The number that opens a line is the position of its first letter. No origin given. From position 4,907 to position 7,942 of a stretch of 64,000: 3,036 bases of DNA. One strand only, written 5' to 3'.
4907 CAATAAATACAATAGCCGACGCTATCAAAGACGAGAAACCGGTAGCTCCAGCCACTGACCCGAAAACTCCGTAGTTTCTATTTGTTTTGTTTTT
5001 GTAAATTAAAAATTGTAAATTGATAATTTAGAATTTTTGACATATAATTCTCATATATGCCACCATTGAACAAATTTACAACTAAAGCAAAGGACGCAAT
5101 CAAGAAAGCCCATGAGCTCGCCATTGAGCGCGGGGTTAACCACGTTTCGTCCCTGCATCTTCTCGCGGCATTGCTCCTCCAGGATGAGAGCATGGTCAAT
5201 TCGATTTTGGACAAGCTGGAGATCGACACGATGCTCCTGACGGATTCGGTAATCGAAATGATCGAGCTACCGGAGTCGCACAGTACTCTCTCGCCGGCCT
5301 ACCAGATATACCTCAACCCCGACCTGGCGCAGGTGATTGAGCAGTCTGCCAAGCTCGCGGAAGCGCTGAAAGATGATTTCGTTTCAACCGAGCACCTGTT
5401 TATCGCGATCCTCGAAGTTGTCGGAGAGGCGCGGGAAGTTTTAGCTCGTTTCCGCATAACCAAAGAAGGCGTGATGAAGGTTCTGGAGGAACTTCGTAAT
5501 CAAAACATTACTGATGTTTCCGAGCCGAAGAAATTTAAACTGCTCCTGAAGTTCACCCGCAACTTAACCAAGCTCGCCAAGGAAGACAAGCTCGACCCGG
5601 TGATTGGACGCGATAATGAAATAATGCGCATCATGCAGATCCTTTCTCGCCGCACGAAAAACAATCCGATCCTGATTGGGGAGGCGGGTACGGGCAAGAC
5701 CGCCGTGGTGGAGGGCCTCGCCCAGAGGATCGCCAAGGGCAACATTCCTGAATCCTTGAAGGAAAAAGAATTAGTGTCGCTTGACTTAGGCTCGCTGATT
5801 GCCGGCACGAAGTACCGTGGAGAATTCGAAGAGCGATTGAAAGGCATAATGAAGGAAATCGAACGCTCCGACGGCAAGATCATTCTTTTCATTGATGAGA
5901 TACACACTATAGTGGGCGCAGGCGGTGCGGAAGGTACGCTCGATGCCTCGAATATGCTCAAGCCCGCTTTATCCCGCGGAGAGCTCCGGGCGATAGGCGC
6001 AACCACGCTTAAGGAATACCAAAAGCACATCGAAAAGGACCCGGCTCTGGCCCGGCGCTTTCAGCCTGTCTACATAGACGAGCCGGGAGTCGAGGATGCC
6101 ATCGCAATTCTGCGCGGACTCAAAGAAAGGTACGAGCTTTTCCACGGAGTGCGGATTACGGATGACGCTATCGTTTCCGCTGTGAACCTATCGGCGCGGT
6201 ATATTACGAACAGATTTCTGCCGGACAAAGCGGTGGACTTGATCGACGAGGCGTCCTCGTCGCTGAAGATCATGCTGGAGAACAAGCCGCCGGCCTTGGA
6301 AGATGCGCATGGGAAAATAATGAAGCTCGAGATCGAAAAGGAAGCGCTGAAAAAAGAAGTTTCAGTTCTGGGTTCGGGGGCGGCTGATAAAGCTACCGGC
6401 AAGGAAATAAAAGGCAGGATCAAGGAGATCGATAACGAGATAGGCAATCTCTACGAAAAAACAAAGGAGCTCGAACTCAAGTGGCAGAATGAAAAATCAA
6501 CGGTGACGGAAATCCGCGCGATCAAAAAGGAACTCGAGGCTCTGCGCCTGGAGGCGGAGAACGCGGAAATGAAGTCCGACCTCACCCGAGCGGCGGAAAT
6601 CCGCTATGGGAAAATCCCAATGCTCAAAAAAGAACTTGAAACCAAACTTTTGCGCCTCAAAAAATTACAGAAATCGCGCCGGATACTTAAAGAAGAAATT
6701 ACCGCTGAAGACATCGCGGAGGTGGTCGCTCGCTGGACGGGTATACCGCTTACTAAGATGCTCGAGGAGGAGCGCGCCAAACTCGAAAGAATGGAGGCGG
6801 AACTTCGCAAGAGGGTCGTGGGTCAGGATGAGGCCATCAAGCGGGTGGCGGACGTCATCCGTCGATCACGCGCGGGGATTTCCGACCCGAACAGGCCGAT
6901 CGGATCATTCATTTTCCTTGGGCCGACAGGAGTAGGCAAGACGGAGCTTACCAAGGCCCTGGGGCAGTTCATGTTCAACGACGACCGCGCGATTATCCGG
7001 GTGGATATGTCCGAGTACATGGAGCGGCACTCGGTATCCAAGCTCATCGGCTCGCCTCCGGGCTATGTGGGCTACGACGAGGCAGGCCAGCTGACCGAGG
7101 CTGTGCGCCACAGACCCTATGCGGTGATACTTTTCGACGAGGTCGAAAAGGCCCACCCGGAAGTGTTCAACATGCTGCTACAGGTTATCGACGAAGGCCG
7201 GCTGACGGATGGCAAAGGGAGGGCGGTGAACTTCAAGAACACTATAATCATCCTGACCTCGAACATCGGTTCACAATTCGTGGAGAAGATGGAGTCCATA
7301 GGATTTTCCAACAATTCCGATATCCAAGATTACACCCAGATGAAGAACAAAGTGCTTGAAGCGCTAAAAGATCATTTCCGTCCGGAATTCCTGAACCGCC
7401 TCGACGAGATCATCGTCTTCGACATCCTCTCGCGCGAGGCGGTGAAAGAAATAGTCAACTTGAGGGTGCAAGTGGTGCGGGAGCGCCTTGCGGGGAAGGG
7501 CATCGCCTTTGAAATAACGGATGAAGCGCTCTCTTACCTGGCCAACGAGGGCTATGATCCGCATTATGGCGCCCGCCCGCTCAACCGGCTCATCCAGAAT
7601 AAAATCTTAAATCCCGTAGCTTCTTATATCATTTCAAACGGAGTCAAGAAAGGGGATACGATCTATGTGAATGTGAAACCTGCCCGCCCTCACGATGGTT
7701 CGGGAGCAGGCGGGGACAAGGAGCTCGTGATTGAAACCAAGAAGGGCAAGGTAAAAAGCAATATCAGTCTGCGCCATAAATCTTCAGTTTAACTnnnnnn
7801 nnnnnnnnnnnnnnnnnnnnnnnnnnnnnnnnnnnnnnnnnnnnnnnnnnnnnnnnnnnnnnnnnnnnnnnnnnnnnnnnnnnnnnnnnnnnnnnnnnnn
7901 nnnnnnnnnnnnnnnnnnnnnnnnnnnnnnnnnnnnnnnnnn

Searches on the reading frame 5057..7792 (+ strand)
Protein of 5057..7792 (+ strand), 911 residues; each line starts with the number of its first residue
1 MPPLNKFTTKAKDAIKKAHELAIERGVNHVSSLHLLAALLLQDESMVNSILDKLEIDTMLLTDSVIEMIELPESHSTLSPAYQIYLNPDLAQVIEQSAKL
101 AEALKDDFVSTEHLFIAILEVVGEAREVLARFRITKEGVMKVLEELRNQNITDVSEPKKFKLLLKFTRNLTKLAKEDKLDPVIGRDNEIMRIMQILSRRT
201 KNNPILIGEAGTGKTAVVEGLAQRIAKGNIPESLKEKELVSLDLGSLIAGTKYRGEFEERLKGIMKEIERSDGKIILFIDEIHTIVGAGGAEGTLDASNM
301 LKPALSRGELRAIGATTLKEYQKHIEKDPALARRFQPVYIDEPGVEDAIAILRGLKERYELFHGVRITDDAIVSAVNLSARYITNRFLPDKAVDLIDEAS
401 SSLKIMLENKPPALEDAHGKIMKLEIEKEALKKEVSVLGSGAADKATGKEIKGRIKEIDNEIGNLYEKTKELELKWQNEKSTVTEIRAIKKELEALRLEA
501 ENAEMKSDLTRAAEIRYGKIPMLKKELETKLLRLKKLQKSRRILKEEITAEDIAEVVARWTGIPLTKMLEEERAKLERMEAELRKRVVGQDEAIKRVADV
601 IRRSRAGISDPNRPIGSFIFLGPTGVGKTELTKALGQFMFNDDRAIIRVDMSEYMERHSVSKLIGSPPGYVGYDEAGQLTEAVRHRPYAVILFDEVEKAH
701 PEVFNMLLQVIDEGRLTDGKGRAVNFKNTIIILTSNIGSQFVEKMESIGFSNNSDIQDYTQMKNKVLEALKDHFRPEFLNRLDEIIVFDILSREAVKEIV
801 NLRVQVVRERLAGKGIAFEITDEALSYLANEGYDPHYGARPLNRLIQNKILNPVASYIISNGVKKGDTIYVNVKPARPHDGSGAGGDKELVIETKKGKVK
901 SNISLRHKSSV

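Call 72: search_protein_families(library=pfam, proteins=[window:5057-7792:+], max_evalue=0.0001)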
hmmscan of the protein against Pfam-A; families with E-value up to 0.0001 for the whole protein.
window:5057-7792:+ (911 aa): 13 families
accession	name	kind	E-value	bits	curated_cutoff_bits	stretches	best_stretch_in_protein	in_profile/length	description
PF07724.20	AAA_2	-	7.9e-70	234.6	27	1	613-785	1-166/166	AAA domain (Cdc48 subfamily)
PF17871.7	AAA_lid_9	-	2.7e-32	111.2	22.8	1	345-435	2-92/104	AAA lid domain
PF10431.15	ClpB_D2-small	-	3.2e-26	91.6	21.9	1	791-871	1-81/81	C-terminal, D2-small domain, of ClpB protein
PF00004.35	AAA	-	1.4e-22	80.9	21.2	2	205-318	2-110/131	ATPase family associated with various cellular activities (AAA)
PF07728.20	AAA_5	-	3.8e-17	63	22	1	618-739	2-125/139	AAA domain (dynein-related subfamily)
PF02861.25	Clp_N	-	4.3e-17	62.4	20.7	2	98-147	2-52/53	Clp amino terminal domain, pathogenicity island component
PF13191.12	AAA_16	-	2.4e-11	44.9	32.6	1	182-228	2-51/167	AAA ATPase domain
PF13401.12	AAA_22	-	3.1e-10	40.9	27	0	617-712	7-109/130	AAA domain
PF00158.32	Sigma54_activat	-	5.4e-10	39.7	20.2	1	617-736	24-143/168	Sigma-54 interaction domain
PF13173.12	AAA_14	-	2.3e-06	28.1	27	0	619-714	6-88/129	AAA domain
PF12775.13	AAA_7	-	3.3e-06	27.2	25.8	0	618-666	36-84/181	P-loop containing dynein motor region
PF05621.17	TniB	-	7.6e-06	25.9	22.4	0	228-340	75-184/189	Bacterial TniB protein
PF01637.24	ATPase_2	-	2.5e-05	24.6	33.2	0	185-292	4-129/225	ATPase domain predominantly from Archaea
